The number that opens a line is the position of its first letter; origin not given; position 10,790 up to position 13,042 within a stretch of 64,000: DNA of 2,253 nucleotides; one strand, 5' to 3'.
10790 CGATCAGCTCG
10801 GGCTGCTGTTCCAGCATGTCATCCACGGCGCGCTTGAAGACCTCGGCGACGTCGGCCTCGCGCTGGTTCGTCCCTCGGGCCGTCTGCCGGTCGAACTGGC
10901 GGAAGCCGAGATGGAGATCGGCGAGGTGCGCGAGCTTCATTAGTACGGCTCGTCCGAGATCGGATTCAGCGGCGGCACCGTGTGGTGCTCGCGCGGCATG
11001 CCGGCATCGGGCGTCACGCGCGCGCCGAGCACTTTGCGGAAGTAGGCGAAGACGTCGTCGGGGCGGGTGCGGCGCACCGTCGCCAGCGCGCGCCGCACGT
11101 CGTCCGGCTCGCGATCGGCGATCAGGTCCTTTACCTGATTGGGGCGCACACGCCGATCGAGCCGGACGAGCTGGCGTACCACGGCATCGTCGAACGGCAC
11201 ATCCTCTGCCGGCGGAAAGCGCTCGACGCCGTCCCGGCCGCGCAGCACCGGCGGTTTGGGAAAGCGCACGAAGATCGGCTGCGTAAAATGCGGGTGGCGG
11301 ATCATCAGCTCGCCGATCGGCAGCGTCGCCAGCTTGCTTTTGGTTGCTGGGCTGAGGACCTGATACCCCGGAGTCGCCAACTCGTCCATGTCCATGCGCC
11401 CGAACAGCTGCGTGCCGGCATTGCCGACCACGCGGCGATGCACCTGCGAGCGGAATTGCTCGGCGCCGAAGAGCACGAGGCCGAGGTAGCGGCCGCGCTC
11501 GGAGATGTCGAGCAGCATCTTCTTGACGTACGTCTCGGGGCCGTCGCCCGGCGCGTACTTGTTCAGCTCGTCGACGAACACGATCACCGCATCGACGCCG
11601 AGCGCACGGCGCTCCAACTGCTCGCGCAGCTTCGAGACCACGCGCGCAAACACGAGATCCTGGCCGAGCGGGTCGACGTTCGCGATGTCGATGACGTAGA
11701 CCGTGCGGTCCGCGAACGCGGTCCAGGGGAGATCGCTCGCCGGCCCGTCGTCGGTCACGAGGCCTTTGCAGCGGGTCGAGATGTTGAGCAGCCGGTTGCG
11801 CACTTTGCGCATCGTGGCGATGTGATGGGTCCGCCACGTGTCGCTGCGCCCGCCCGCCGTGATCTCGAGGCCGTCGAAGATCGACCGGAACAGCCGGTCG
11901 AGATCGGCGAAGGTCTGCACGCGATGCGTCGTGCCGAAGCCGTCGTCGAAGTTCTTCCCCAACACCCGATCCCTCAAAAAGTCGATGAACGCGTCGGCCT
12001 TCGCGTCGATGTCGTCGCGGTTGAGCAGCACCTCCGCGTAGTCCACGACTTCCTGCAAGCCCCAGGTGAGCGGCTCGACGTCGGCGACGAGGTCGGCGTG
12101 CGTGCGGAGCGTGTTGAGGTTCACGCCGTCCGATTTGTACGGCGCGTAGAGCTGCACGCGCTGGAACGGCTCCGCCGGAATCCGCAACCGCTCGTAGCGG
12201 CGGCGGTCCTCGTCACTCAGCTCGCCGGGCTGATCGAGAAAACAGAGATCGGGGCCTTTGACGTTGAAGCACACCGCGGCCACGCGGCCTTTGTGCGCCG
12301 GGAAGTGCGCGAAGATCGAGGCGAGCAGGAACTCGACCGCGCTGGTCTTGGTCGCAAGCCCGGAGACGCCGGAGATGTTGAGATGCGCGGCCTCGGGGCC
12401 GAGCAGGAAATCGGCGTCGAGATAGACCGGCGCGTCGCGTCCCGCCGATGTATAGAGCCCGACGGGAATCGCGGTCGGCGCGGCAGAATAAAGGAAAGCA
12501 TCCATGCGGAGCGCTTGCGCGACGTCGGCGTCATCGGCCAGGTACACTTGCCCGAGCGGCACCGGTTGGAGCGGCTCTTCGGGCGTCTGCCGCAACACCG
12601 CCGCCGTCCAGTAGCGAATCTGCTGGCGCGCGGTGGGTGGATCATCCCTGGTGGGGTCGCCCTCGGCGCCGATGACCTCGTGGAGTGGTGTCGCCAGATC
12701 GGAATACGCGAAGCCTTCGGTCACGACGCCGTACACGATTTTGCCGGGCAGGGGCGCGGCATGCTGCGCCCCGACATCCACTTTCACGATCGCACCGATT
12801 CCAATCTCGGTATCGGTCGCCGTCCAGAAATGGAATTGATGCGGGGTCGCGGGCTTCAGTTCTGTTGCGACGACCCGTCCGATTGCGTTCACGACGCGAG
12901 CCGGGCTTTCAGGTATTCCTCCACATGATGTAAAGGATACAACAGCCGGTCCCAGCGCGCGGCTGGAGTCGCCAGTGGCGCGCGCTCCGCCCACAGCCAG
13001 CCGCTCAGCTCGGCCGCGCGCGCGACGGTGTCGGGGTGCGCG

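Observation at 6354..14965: Archaeal-style HerA-NurA-Mre11-Rad50 module as one seven-gene translationally coupled bacterial operon with three extra genes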

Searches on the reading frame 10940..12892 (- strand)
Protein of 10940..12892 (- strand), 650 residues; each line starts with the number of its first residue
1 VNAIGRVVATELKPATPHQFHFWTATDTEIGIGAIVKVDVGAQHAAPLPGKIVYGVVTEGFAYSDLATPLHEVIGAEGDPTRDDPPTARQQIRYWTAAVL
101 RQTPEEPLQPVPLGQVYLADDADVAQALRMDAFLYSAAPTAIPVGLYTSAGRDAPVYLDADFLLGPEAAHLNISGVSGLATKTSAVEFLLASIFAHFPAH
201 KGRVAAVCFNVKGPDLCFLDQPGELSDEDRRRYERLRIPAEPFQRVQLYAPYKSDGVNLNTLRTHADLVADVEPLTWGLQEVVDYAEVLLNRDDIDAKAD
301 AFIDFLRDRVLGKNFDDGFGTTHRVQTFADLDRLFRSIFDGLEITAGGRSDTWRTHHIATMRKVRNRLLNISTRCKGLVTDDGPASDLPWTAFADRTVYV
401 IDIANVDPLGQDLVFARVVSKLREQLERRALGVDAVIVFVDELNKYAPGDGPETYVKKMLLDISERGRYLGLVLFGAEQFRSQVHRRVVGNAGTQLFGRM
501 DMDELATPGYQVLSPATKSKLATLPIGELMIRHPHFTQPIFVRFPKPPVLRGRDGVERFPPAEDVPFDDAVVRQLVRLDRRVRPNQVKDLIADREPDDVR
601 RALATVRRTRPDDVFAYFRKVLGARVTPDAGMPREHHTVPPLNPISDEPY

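Call 4: search_protein_families(library=pfam, proteins=[window:10940-12892:-], max_evalue=0.01)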
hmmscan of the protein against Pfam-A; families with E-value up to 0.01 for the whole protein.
window:10940-12892:- (650 aa): 0 families

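Call 5: search_protein_families(library=ncbifam, proteins=[window:10940-12892:-], max_evalue=0.01)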
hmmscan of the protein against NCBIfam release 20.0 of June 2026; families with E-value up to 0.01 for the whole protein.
window:10940-12892:- (650 aa): 0 families

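Call 6: search_protein_families(library=pfam, proteins=[window:10940-12892:-], max_evalue=10)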
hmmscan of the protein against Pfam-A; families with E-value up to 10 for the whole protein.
window:10940-12892:- (650 aa): 1 family
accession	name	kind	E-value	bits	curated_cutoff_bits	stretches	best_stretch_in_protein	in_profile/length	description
PF05553.16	DUF761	-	0.44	10.6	22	1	292-303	1-12/36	Cotton fibre expressed protein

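Call 7: search_protein_families(library=padloc, proteins=[window:10940-12892:-], max_evalue=0.1)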
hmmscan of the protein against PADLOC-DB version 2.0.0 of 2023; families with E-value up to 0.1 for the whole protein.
window:10940-12892:- (650 aa): 0 families

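Call 8: search_solved_structures(query=window:10940-12892:-, max_evalue=10)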
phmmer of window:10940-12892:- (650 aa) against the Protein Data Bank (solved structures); distinct sequences matched with E-value up to 10: 5.
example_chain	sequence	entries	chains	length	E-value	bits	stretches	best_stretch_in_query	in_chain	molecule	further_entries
7f6d_B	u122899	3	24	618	1e-43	153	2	398-557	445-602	HerA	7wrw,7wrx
4k35_A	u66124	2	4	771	0.28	12.8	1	558-618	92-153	glycoside hydrolase family 81 endo-beta-1,3-glucanase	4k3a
5xbz_A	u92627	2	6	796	0.29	12.8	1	558-618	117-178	Endo-beta-1,3-glucanase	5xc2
7koe_A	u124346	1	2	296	0.51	12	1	362-452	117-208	Electron transfer flavoprotein, beta subunit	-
6vw9_B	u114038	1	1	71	1.3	10.6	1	524-560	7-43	K+/Cl-Cotransporter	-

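Call 10: search_solved_structures(query=window:10940-12892:-, max_evalue=0.001, show_alignments=1)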
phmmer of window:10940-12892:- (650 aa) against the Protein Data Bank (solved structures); distinct sequences matched with E-value up to 0.001: 1.
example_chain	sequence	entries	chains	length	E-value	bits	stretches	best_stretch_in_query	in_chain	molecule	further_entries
7f6d_B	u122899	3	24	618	1e-43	153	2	398-557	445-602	HerA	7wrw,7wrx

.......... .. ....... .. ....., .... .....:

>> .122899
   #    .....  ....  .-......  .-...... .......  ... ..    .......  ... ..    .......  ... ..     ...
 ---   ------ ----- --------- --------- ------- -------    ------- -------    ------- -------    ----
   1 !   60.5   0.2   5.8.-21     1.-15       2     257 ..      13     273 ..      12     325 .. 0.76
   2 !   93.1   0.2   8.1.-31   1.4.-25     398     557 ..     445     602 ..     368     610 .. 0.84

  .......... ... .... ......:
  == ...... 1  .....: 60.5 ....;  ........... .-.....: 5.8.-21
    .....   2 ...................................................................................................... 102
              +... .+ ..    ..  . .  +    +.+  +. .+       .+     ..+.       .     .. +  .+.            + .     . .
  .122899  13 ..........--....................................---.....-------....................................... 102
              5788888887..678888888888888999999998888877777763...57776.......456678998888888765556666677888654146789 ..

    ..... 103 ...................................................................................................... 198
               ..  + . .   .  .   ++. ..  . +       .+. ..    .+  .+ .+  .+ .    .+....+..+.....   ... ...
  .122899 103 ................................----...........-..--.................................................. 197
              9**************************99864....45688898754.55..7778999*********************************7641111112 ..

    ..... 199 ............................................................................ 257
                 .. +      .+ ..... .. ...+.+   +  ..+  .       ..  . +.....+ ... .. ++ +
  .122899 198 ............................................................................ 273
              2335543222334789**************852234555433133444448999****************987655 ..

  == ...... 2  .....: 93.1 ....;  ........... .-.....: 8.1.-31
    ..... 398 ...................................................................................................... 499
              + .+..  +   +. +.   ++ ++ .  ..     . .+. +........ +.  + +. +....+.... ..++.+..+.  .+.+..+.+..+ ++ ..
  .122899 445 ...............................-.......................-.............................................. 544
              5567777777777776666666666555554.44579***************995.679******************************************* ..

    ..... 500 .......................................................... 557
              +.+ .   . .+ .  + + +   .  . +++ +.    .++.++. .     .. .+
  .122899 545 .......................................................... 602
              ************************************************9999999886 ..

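Call 35: find_related_loci(query=A4, collection=genome_contigs, flank=10000)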
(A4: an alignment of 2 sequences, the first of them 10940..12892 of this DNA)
Query A4 (650 aa) in genome_contigs; peptide patterns used: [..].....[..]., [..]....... (x = any residue, [..] = any of these).
600 stretches matched a pattern (row limit reached: there are more); 586 encode a relative of the query (tblastn E <= 1e-3); the best 80 are kept; 80 distinct loci.
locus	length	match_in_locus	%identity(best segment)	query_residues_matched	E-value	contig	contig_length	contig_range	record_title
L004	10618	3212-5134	90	2-650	0e+0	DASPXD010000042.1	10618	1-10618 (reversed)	MAG TPA_asm: Gemmatimonadales bacterium isolate SMAG_U11558 k141_950491, whole genome shotgun sequence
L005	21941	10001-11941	90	1-650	0e+0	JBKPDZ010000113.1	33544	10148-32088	MAG: Gemmatimonadota bacterium isolate GB_EKS_MAG_00011 GB_EKS_000001790871, whole genome shotgun sequence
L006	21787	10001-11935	91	4-650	0e+0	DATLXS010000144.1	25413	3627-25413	MAG TPA_asm: Gemmatimonadales bacterium isolate SMAG_U13252 k141_3051587, whole genome shotgun sequence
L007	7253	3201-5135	88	4-650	0e+0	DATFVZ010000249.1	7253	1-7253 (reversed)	MAG TPA_asm: Gemmatimonadales bacterium isolate SMAG_U9477 k141_15268672, whole genome shotgun sequence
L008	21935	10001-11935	88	4-650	0e+0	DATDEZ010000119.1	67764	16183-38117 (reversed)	MAG TPA_asm: Gemmatimonadales bacterium isolate SMAG_U213 k141_1424304, whole genome shotgun sequence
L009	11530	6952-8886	85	4-650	0e+0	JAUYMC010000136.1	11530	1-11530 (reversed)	MAG: Gemmatimonadales bacterium isolate C24_metabat.bin.68 C24_k141_1036706, whole genome shotgun sequence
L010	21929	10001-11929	89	4-648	0e+0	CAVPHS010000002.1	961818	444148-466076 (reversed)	MAG: uncultured Gemmatimonadales bacterium isolate MFD10007.bin.1.48 genome assembly, contig: contig_42972, whole genome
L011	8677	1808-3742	83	3-650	0e+0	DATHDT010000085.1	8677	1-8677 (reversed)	MAG TPA_asm: Gemmatimonadales bacterium isolate SMAG_U12401 k141_185499, whole genome shotgun sequence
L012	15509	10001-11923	81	5-650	0e+0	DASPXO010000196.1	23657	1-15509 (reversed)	MAG TPA_asm: Gemmatimonadales bacterium isolate SMAG_U11569 k141_1372274, whole genome shotgun sequence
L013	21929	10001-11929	80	4-650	0e+0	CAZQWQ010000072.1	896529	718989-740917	MAG TPA_asm: uncultured Gemmatimonadaceae bacterium isolate binchicken_co165_283 genome assembly, contig: k141_2523606,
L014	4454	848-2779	80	4-650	0e+0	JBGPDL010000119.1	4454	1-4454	MAG: Gemmatimonadota bacterium isolate OBJ_0618_050_25 k141_1076270_length_4454_cov_38.6578, whole genome shotgun sequen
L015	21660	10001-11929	80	4-650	0e+0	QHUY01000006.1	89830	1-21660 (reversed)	MAG: Gemmatimonadetes bacterium isolate AG17 14_1009_16_40cm_scaffold_5391_curated, whole genome shotgun sequence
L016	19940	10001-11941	80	4-650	0e+0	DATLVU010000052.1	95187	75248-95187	MAG TPA_asm: Gemmatimonadales bacterium isolate SMAG_U13200 k141_624733, whole genome shotgun sequence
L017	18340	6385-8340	77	4-650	0e+0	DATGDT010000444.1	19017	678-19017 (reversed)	MAG TPA_asm: Gemmatimonadales bacterium isolate SMAG_U9681 k141_715590, whole genome shotgun sequence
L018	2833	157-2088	78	4-650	0e+0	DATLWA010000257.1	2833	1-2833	MAG TPA_asm: Gemmatimonadales bacterium isolate SMAG_U13206 k141_303106, whole genome shotgun sequence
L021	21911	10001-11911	69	4-650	0e+0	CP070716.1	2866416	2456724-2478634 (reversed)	MAG: Gemmatimonadota bacterium isolate bin486 chromosome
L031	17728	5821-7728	67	4-647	0e+0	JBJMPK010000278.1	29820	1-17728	MAG: Gemmatimonadales bacterium isolate H1_16_all_fractions_metab_conc_20_65_10 k255_6039826, whole genome shotgun seque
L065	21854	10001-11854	63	3-622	0e+0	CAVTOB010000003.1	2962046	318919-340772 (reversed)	MAG: uncultured Gemmatimonadaceae bacterium isolate MFD00822.bin.1.145 genome assembly, contig: contig_76030, whole geno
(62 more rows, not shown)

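Call 54: search_dna_similar(query=window:10940-12892:-, collection=plasmids, mode=protein, max_rows=25)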
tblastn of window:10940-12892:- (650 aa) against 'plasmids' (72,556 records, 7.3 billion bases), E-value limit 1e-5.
Records with a match: 6; places in all: 7; records where one place covers at least 80% of the query: 5.
Best place of each record, by identity: <60% 6.
By first word of the organism name: Nonomuraea 1; Streptomyces 1; Sphaerospermopsis 1; Candidatus 1; Aulosira 1; Nostoc 1.
By predicted mobility (MOB-suite, as given by PLSDB): non-mobilizable 4; conjugative 1; mobilizable 1.
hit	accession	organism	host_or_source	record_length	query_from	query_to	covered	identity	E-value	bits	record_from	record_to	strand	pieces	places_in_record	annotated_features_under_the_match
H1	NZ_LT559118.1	Nonomuraea gerenzanensis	-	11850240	2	547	84%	31.9%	3e-41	169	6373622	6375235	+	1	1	none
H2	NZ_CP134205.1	Streptomyces sp. BB1-1-1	bumble bee,whole organism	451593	4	547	84%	31.3%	1e-37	158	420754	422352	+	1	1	ATP-binding protein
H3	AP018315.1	Sphaerospermopsis kisseleviana NIES-73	-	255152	3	547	84%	30.7%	4e-49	193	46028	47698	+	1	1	hypothetical protein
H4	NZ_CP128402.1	Candidatus Chlorohelix allophototropha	Single colony of Candidatus Chlorohelix ...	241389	3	547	84%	27.9%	3e-38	160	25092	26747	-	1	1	ATP-binding protein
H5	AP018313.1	Aulosira laxa NIES-50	-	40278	4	563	86%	25.4%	1e-34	149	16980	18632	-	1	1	hypothetical protein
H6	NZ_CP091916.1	Nostoc sp. UHCC 0870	cell culture,Brackish water, ...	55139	4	283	43%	34.0%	5e-20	103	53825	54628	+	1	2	none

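Call 56: get_annotated_region(hit=H2, flank=8000)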
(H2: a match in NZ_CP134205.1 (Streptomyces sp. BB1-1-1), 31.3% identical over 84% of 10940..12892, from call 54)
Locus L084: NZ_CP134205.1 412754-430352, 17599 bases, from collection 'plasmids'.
description: Streptomyces sp. BB1-1-1 plasmid unnamed2, complete sequence
organism: Streptomyces sp. BB1-1-1 (NCBI taxid 3074430)
taxonomy: Bacteria; Actinomycetota; Actinomycetes; Kitasatosporales; Streptomycetaceae; Streptomyces; Streptomyces sp. BB1-1-1
host: -; source: bumble bee,whole organism; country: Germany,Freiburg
typing (MOB-suite, as given by PLSDB): non-mobilizable
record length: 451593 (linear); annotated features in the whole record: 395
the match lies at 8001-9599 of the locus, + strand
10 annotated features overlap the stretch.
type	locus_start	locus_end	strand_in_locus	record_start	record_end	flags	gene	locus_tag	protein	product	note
CDS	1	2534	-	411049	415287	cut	-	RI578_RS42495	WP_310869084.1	TIGR02680 family protein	-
CDS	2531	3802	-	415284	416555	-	-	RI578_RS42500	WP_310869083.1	TIGR02678 family protein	-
CDS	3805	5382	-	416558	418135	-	-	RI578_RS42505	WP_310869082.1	DUF2397 domain-containing protein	-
CDS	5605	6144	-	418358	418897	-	-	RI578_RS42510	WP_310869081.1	hypothetical protein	-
CDS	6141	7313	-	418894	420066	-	-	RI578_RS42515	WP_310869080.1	ImmA/IrrE family metallo-endopeptidase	-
CDS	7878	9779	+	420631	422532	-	-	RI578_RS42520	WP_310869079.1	ATP-binding protein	-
CDS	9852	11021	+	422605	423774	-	-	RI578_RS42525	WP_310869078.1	exonuclease SbcCD subunit D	-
CDS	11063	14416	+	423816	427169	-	-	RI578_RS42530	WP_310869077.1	SMC family ATPase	-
CDS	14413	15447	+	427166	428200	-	-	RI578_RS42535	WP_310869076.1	hypothetical protein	-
CDS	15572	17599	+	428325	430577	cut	-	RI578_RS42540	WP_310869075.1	Helicase associated domain protein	-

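Call 57: get_annotated_region(hit=H3, flank=8000)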
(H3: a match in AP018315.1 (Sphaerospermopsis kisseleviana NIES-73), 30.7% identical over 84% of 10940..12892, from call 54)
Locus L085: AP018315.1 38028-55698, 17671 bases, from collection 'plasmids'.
description: Sphaerospermopsis kisseleviana NIES-73 plasmid plasmid1 DNA, complete genome
organism: Sphaerospermopsis kisseleviana NIES-73 (NCBI taxid 1973480)
taxonomy: Bacteria; Cyanobacteriota; Cyanophyceae; Nostocales; Aphanizomenonaceae; Sphaerospermopsis; Sphaerospermopsis kisseleviana; Sphaerospermopsis kisseleviana NIES-73
host: -; source: -; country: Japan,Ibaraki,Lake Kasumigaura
typing (MOB-suite, as given by PLSDB): conjugative; replicon rep_cluster_1696,rep_cluster_89; relaxase MOBP; mating-pair formation MPF_T
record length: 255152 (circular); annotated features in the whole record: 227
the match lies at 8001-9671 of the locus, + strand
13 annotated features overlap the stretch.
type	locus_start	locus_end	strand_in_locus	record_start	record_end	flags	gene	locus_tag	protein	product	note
CDS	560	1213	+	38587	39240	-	-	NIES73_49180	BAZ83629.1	hypothetical protein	-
CDS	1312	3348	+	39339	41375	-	-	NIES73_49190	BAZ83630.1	hypothetical protein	-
CDS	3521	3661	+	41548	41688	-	-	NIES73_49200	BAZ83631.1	hypothetical protein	-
CDS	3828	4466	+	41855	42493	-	-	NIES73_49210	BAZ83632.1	transposase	-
CDS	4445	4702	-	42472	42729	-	-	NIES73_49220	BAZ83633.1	hypothetical protein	-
CDS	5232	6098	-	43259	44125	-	-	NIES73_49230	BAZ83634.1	hypothetical protein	-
CDS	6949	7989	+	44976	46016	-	-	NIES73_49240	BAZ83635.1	hypothetical protein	-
CDS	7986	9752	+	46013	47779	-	-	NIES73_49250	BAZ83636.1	hypothetical protein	-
CDS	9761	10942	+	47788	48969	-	sbcD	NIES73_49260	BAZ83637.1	exonuclease SbcD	-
CDS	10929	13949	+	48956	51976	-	sbcC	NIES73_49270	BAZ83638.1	exonuclease SbcC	-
CDS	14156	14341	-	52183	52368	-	-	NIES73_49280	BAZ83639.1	hypothetical protein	-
CDS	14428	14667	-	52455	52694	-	-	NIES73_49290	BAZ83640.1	hypothetical protein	-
CDS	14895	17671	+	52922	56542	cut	-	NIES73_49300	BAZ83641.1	putative Transcriptional Regulator, Fis family protein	-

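Call 58: get_annotated_region(hit=H4, flank=8000)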
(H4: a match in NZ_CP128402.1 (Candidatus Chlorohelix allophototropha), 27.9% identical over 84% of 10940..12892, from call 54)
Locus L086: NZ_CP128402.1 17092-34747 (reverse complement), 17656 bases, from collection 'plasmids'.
description: Candidatus Chlorohelix allophototropha isolate L227-S17 plasmid unnamed2, complete sequence
organism: Candidatus Chlorohelix allophototropha (NCBI taxid 3003348)
taxonomy: Bacteria; Chloroflexota; Chloroflexia; Candidatus Chloroheliales; Candidatus Chloroheliaceae; Candidatus Chlorohelix; Candidatus Chlorohelix allophototropha
host: -; source: Single colony of Candidatus Chlorohelix allophototropha from a non-axenic enrichment (subculture 19.9); ...; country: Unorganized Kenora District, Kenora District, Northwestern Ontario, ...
typing (MOB-suite, as given by PLSDB): non-mobilizable
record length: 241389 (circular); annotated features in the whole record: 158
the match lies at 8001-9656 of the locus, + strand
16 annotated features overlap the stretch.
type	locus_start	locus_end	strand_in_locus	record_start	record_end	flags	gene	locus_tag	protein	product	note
CDS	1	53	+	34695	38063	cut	-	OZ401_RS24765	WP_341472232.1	Swt1 family HEPN domain-containing protein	-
CDS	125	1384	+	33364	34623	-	-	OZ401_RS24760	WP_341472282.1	TIR domain-containing protein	GO:0007165 - signal transduction [Evidence IEA]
CDS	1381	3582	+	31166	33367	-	-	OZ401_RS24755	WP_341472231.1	serine/threonine-protein kinase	-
CDS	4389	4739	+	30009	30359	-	-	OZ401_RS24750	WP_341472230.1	DUF4258 domain-containing protein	-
CDS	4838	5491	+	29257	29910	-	-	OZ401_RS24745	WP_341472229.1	sigma-70 family RNA polymerase sigma factor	GO:0006352 - DNA-templated transcription initiation [Evidence IEA]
CDS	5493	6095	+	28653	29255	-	-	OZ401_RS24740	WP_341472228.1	hypothetical protein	-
CDS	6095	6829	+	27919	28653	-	-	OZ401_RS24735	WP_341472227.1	ImmA/IrrE family metallo-endopeptidase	-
CDS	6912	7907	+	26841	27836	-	-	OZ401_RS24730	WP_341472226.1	hypothetical protein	-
CDS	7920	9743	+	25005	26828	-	-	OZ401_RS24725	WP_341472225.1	ATP-binding protein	-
CDS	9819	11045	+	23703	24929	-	sbcD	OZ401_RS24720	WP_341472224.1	exonuclease subunit SbcD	GO:0006310 - DNA recombination [Evidence IEA]; GO:0006260 - DNA replication [Evidence IEA]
CDS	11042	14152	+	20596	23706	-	-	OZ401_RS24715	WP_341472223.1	SMC family ATPase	-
CDS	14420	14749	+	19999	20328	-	-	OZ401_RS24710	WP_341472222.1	hypothetical protein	-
CDS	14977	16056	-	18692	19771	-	-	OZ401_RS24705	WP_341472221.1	transposase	-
CDS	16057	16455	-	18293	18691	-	tnpA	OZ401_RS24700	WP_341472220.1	IS200/IS605 family transposase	-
CDS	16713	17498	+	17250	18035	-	-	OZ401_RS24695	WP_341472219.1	A24 family peptidase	-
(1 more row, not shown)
